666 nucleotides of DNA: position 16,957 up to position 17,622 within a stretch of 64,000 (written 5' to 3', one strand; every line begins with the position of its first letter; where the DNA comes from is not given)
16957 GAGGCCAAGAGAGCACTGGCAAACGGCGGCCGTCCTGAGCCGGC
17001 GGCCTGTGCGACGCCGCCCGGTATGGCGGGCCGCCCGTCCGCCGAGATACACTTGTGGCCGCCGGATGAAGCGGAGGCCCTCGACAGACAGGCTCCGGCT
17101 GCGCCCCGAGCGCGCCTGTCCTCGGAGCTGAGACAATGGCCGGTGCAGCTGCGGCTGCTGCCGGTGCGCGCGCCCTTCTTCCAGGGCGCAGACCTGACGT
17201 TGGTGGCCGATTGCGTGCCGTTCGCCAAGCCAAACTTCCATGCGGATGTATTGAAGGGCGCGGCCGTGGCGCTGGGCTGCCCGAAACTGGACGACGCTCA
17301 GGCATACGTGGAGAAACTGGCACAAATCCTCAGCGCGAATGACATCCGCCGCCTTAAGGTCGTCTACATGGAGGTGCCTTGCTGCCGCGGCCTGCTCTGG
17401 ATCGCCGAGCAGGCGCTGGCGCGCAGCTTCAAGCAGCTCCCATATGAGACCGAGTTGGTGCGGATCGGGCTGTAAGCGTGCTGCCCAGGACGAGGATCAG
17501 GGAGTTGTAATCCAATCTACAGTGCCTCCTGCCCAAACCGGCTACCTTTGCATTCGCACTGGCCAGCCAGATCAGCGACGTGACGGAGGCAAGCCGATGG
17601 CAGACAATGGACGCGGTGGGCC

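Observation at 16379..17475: Translationally coupled Cys-rich zinc-ribbon protein plus 2x[4Fe-4S] ferredoxin with an unknown Cys-containing C-terminal domain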

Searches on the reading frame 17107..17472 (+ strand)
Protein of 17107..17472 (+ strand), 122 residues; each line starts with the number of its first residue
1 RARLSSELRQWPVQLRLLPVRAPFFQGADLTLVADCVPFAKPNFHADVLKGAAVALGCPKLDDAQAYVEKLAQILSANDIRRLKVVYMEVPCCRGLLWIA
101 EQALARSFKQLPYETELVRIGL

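Call 31: search_protein_representatives(alignment_id=A3)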
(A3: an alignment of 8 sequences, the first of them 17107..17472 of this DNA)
Query: 8 sequences, 126 profile positions. Proteins with E-value up to 0.001 (for the whole library): 2271; up to 1e-10: 1486; up to 1e-30: 399. The best 150 are listed.
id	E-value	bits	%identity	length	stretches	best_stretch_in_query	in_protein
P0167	4.2e-60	217.4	-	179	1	2-122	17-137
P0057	6.0e-57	207.2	-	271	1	2-120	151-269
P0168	9.8e-53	193.5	-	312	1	3-121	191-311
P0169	2.4e-51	189.0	-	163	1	5-122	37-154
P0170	7.2e-51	187.5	-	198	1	2-123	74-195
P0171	2.6e-48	179.2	-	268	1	2-122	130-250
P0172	9.8e-48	177.4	-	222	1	5-123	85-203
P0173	1.6e-47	176.7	-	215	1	6-122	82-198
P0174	4.6e-47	175.2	-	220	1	2-123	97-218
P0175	1.9e-46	173.2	-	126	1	6-122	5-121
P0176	1.9e-46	173.2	-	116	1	13-109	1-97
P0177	2.6e-46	172.8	-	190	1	2-123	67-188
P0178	3.6e-46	172.3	-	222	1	4-122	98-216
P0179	3.0e-45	169.3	-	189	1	4-122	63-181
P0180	3.6e-45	169.1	-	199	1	2-122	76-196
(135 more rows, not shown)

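Call 34: find_related_loci(query=A3, collection=genome_contigs, flank=6000)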
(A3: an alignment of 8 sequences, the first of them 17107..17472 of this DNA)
Query A3 (122 aa) in genome_contigs; peptide patterns used: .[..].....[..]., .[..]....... (x = any residue, [..] = any of these).
600 stretches matched a pattern (row limit reached: there are more); 596 encode a relative of the query (tblastn E <= 1e-3); the best 80 are kept; 80 distinct loci.
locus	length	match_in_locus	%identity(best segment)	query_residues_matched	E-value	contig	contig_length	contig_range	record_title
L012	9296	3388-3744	63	3-121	2e-50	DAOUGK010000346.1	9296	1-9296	MAG TPA_asm: Anaerolineae bacterium isolate R69_164 k135_273148, whole genome shotgun sequence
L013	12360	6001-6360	60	1-120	7e-47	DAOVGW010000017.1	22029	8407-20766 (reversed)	MAG TPA_asm: Dehalococcoidales bacterium isolate CSMAG_1145 CSMAG_1145_k141_6119045_length_22029_cov_6.9909, whole genom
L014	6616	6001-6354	59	3-120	1e-45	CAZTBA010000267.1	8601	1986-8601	MAG TPA_asm: uncultured bacterium isolate SRP323688_co1_241 genome assembly, contig: NODE_12003_length_8601_cov_5.899602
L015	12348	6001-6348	62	5-120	7e-44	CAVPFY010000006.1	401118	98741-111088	MAG: uncultured Chloroflexia bacterium isolate MFD10007.bin.3.387 genome assembly, contig: contig_34358, whole genome sh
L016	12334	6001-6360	55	1-122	6e-43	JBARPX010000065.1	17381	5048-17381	MAG: Candidatus Zixiibacteriota bacterium isolate MFD13424_ilm_asm_bin49 k127_74011, whole genome shotgun sequence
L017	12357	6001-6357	58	3-121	9e-43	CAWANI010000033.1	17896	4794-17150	MAG: uncultured delta proteobacterium isolate MFD02923.bin.2.91 genome assembly, contig: contig_57861, whole genome shot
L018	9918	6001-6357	55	2-120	3e-42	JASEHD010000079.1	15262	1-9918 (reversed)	MAG: Bacteroidota bacterium isolate Yes70-14 NODE_79_length_15262_cov_5.456961, whole genome shotgun sequence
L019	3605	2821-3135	59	3-107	6e-42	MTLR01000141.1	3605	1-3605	MAG: Candidatus Bathyarchaeota archaeon JdFR-04 JGI24020J35080_1006642, whole genome shotgun sequence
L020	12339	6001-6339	60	2-114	7e-42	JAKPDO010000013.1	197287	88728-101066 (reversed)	MAG: Planctomycetota bacterium isolate JPMR_maxbin.066 k141_79642, whole genome shotgun sequence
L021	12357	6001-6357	58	2-120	3e-42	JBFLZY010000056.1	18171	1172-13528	MAG: Bacillota bacterium isolate MAG124 MAG124_56, whole genome shotgun sequence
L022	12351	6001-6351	58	5-121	4e-42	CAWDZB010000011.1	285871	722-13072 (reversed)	MAG: uncultured delta proteobacterium isolate MFD05684.bin.3.160 genome assembly, contig: contig_36651, whole genome sho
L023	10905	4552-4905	56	4-120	9e-42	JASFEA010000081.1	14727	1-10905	MAG: bacterium isolate D0606M02metaG_Bin_283 D0606M02metaG_FD_scaffold_298_c1, whole genome shotgun sequence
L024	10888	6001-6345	57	6-120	2e-41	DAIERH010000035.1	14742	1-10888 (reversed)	MAG TPA_asm: Geobacter sp. isolate clean1203 NODE_35_length_14742_cov_3.218479, whole genome shotgun sequence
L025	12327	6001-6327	60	6-114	2e-41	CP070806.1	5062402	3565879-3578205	MAG: Phycisphaerales bacterium isolate bin1297 chromosome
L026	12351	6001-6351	56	4-120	5e-41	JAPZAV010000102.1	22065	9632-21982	MAG: Candidatus Methanoperedens sp. isolate RifSed_csp2_16ft_3_45_12 RifSed_csp2_16ft_3_scaffold_3697, whole genome shot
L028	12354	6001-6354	55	3-120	2e-41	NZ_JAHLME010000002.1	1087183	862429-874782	Geomonas azotofigens strain Red51 Scaffold2, whole genome shotgun sequence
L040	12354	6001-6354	53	3-120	1e-40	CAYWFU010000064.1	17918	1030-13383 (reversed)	MAG TPA_asm: uncultured bacterium isolate binchicken_co232_183 genome assembly, contig: NODE_6131_length_17918_cov_7.951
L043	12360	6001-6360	53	1-122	2e-40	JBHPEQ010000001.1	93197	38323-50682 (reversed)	Planctomycetota bacterium isolate SAG AM-311-F19 NODE_1_length_93197_cov_29.542580, whole genome shotgun sequence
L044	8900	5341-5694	54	3-122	2e-40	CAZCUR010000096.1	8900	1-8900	MAG TPA_asm: uncultured Geothermobacter sp. isolate SRP162660_co2_57 genome assembly, contig: NODE_4851_length_8900_cov_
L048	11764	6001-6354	53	3-120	5e-40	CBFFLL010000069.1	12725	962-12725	Candidatus Methanoperedens nitroreducens isolate unclassified Methanoperidens genome assembly, contig: MAG037_69, whole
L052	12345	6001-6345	56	6-122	1e-39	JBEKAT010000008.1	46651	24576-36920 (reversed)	MAG: Sedimentisphaerales bacterium isolate SPRUCE 119 SPRUCE_119_8, whole genome shotgun sequence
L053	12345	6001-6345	56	6-120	2e-39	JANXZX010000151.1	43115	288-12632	MAG: Geobacteraceae bacterium isolate GL140_5_metabat_114 GL140_5_k141_2749039, whole genome shotgun sequence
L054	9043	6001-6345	54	6-120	3e-39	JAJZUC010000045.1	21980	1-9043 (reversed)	MAG: Deltaproteobacteria bacterium isolate SKS4.bin16 NODE_3423_length_21980_cov_4.230998, whole genome shotgun sequence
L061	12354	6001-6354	53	3-120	9e-39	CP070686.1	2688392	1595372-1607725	MAG: candidate division WOR-3 bacterium isolate bin65 chromosome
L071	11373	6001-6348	55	5-122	1e-38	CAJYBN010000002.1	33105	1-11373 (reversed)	MAG TPA_asm: uncultured Peptococcaceae bacterium isolate SRR1628697_bin.3_MetaBAT_v2.12.1_MAG genome assembly, contig: N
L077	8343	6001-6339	54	2-114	3e-38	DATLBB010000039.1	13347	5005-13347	MAG TPA_asm: Sedimentisphaerales bacterium isolate SMAG_U14287 k141_980711, whole genome shotgun sequence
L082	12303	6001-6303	55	3-103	7e-38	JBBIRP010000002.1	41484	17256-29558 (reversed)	MAG: Ignavibacteriales bacterium isolate PFF170222_bin_352 NODE_70_length_41484_cov_3.804002, whole genome shotgun seque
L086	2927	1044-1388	49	6-120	1e-37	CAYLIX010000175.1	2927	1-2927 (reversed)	MAG TPA_asm: uncultured Planctomycetia bacterium isolate SRP077602_co2_141 genome assembly, contig: NODE_52089_length_29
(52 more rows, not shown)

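Call 43: search_protein_families(library=pfam, proteins=[L043:3243-3974:+, L086:1406-2131:+, L021:4998-5597:+, L040:5326-6384:+, L053:5680-5907:+, L054:6397-6963:+, L082:3890-4321:+, L077:5014-5364:+, L052:6411-7439:+, L082:6411-7163:+], max_evalue=0.01)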
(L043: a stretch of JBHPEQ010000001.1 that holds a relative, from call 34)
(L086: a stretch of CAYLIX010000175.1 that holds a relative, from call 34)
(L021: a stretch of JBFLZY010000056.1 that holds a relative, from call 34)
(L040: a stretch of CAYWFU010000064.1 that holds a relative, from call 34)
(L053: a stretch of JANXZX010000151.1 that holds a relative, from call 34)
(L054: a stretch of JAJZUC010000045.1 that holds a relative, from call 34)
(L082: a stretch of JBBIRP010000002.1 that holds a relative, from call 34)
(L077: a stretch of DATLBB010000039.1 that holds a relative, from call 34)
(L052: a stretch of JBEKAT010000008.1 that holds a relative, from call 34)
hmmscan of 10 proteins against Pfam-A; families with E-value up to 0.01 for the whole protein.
L043:3243-3974:+ (243 aa): 3 families
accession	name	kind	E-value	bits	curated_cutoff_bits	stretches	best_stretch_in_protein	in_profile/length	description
PF01966.28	HD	-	1.1e-10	42.2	22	1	101-206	1-115/116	HD domain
PF01667.23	Ribosomal_S27e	-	0.0015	18.7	24.5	1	23-56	6-40/55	Ribosomal protein S27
PF01363.27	FYVE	-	0.008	16.7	27.8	0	17-63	2-36/67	FYVE zinc finger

L086:1406-2131:+ (241 aa): 4 families
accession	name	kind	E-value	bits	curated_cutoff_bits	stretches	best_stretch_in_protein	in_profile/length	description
PF00210.30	Ferritin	-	1.5e-43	148.6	24.5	1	87-220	2-139/142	Ferritin-like domain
PF02915.23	Rubrerythrin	-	0.00021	22.1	22.8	1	95-203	9-123/137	Rubrerythrin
PF24458.1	DUF7573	-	0.00099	19.5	30.2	1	16-44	9-38/39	Domain of unknown function (DUF7573)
PF14369.11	Zn_ribbon_19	-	0.0022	18.6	30.8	1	24-49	8-34/35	zinc-ribbon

L021:4998-5597:+ (199 aa): 6 families
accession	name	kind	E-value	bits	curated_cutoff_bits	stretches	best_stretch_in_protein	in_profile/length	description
PF01451.26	LMWPc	-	6.2e-14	52.9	23.2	1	76-194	1-143/144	Low molecular weight phosphotyrosine protein phosphatase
PF03119.21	DNA_ligase_ZBD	-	0.0024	18.2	25.8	1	19-38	1-20/27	NAD-dependent DNA ligase C4 zinc finger domain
PF03604.18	Zn_ribbon_RPAB4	-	0.0039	17.3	24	1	19-43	2-25/32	DNA directed RNA polymerase, 7 kDa subunit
PF21344.3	Zn_ribbon_LysW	-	0.0066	16.5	27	0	19-42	2-28/46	Alpha-aminoadipate carrier protein LysW-like, globular domain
PF01667.23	Ribosomal_S27e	-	0.0067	16.6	24.5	1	15-45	6-36/55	Ribosomal protein S27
PF24460.1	DUF7575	-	0.0093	15.8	28.5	0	18-28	4-14/28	Domain of unknown function (DUF7575)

L040:5326-6384:+ (352 aa): 12 families
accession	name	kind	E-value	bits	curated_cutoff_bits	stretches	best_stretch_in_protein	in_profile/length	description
PF00037.32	Fer4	-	3.8e-09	36.4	21.1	2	98-121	1-24/24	4Fe-4S binding domain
PF13237.11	Fer4_10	-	4e-09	36.7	25.5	1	98-146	2-53/53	4Fe-4S dicluster domain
PF12838.12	Fer4_7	-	3.1e-08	34.4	27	1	104-149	1-52/52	4Fe-4S dicluster domain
PF12837.12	Fer4_6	-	5.6e-08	32.8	25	1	97-120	1-24/24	4Fe-4S binding domain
PF14697.11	Fer4_21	-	1.3e-07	32.1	35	1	99-150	2-57/59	4Fe-4S dicluster domain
PF13187.11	Fer4_9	-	1.2e-06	28.8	27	1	104-149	1-51/52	4Fe-4S dicluster domain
PF25160.1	LdpA_Fe-S-bd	-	1.4e-05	25.2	27.6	2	111-152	9-45/49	LdpA Fe-S cluster-binding domain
PF13484.11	Fer4_16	-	0.00012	23.2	30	0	104-121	1-18/66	4Fe-4S double cluster binding domain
PF12797.12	Fer4_2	-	0.00032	20.9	24.5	1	97-117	2-22/22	4Fe-4S binding domain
PF13459.11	Fer4_15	-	0.002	19.2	22.4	0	98-130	1-33/66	4Fe-4S single cluster domain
PF13240.11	Zn_Ribbon_1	-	0.0066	16.6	25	0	37-48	11-22/23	zinc-ribbon domain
PF17179.9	Fer4_22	-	0.0084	17.4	27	0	78-118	54-94/95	4Fe-4S dicluster domain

L053:5680-5907:+ (75 aa): 1 family
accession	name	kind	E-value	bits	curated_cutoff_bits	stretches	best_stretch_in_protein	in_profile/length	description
PF08984.16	DUF1858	-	0.00081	19.9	32.2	1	9-49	4-50/59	Domain of unknown function (DUF1858)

L054:6397-6963:+ (188 aa): 1 family
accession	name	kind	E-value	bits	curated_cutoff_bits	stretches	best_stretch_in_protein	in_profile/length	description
PF01814.28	Hemerythrin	-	8.7e-19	68.7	25.3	1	5-141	2-127/127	Hemerythrin HHE cation binding domain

L082:3890-4321:+ (143 aa): 5 families
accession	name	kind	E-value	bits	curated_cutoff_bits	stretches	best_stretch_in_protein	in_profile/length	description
PF02082.26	Rrf2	-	3.8e-31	108.4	30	1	6-134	2-131/132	Iron-dependent Transcriptional regulator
PF12802.13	MarR_2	-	2.2e-05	24.9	27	1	14-59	9-52/61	MarR family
PF01978.25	TrmB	-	0.00062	20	25.6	1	17-62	13-57/68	Sugar-specific transcriptional regulator TrmB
PF00392.27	GntR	-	0.0051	16.9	27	0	19-62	16-59/64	Bacterial regulatory proteins, gntR family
PF13463.12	HTH_27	-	0.009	16.7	22.2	0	28-62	19-53/68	Winged helix DNA-binding domain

L077:5014-5364:+ (116 aa): 3 families
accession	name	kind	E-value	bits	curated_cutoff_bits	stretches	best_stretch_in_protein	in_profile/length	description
PF07883.17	Cupin_2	-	4.9e-11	42.6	27.2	1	47-112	2-67/70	Cupin domain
PF02311.25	AraC_binding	-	1.9e-07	31.3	21.1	1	51-105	11-65/135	AraC-like ligand binding domain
PF06249.18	EutQ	-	0.0022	18.2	21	1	58-100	90-132/152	Ethanolamine utilisation protein EutQ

L052:6411-7439:+ (342 aa): 1 family
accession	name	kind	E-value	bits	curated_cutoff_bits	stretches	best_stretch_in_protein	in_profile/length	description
PF03773.19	ArsP_1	-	3.5e-46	158.1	32.3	1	15-291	12-291/294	Predicted permease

L082:6411-7163:+ (250 aa): 16 families
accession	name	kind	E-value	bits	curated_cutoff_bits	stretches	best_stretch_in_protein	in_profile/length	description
PF13649.12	Methyltransf_25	-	1.4e-18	67.8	27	1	45-141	2-97/97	Methyltransferase domain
PF08241.18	Methyltransf_11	-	7.6e-15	55.8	21.2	1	45-145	1-95/95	Methyltransferase domain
PF13847.12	Methyltransf_31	-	4.1e-13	49.7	27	1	43-167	6-126/145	Methyltransferase domain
PF08242.18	Methyltransf_12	-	8.9e-13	49.2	30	1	45-143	1-98/98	Methyltransferase domain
PF13489.12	Methyltransf_23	-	2.4e-09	37.6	27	1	42-225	24-162/164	Methyltransferase domain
PF03848.20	TehB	-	2.4e-09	37.3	20.4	1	42-145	32-133/193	Tellurite resistance protein TehB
PF01209.24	Ubie_methyltran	-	1.8e-06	27.9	20.1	1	4-143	9-149/233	ubiE/COQ5 methyltransferase family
PF05175.20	MTS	-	7.8e-06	26.1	23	1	30-145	22-138/170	Methyltransferase small domain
PF00398.26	RrnaAD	-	6.5e-05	22.6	24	1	22-103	9-92/263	Ribosomal RNA adenine dimethylase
PF05401.17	NodS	-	9.4e-05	22.8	24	1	17-143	20-142/201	Nodulation protein S (NodS)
PF06325.19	PrmA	-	0.00042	20.3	22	1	42-117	163-235/296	Ribosomal protein L11 methyltransferase (PrmA)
PF01728.25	FtsJ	-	0.00076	19.9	24.1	1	38-115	15-100/181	FtsJ-like methyltransferase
PF13679.12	Methyltransf_32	-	0.00084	19.8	27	1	31-105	16-100/143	Methyltransferase domain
PF01739.24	CheR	-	0.00094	19.1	27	0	94-145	125-173/195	CheR methyltransferase, SAM binding domain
PF05219.18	DREV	-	0.001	18.7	26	1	38-142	92-183/265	DREV methyltransferase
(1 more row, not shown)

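Call 61: search_solved_structures(query=A3, max_evalue=10)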
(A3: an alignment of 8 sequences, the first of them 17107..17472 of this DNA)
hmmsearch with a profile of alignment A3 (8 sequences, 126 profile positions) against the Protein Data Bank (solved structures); distinct sequences matched with E-value up to 10: 4.
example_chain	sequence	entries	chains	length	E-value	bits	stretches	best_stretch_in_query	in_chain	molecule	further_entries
8a22_Ap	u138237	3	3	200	0.26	14.3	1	18-60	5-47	bL21m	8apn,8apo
5xyi_L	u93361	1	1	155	0.48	13.5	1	22-60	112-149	Uncharacterized protein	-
1s7h_A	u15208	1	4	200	1.3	12.1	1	37-95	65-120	ykoF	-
1s99_A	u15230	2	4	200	1.3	12.1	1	37-95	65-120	ykoF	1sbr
